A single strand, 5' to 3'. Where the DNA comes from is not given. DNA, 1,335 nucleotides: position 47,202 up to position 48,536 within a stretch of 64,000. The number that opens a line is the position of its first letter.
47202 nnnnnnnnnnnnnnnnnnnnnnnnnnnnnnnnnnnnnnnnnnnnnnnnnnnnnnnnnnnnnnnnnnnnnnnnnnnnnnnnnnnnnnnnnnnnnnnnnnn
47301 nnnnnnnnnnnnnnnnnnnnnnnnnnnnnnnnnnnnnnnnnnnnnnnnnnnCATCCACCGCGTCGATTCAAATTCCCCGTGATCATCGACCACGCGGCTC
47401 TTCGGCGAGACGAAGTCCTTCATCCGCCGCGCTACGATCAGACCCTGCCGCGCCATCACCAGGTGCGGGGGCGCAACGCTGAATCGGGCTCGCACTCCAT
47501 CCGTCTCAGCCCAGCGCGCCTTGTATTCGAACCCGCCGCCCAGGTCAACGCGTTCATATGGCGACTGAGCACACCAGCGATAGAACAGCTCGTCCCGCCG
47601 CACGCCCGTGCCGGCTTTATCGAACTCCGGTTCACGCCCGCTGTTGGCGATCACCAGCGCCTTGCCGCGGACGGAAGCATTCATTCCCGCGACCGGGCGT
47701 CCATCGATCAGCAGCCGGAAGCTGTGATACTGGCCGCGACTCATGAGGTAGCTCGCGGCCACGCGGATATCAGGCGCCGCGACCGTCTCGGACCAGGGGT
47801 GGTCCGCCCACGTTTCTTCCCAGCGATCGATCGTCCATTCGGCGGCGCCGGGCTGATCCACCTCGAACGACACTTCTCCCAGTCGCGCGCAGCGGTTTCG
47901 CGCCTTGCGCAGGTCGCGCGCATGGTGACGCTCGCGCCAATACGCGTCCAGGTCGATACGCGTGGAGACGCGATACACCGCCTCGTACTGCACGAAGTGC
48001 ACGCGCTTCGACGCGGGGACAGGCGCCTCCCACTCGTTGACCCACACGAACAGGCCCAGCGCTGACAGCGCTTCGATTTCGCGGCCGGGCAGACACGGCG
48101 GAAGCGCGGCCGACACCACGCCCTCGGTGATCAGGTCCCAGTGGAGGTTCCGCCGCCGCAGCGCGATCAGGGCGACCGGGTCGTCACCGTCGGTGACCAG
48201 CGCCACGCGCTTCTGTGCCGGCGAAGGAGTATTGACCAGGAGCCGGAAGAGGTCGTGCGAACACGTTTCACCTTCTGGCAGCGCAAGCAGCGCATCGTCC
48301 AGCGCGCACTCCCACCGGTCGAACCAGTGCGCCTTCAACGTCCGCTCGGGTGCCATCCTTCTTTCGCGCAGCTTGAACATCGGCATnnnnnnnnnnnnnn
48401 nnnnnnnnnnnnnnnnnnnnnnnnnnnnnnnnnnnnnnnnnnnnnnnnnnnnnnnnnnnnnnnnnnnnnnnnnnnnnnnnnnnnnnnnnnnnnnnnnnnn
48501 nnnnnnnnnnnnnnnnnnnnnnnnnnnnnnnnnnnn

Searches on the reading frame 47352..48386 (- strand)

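Call 40: search_protein_families(library=pfam, proteins=[window:47352-48386:-], max_evalue=0.001)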
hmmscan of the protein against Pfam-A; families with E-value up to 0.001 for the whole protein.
window:47352-48386:- (345 aa): 1 family
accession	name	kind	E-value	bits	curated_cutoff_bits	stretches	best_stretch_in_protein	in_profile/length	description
PF13480.13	Acetyltransf_6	-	5.7e-14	52.9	22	1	154-288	2-141/143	Acetyltransferase (GNAT) domain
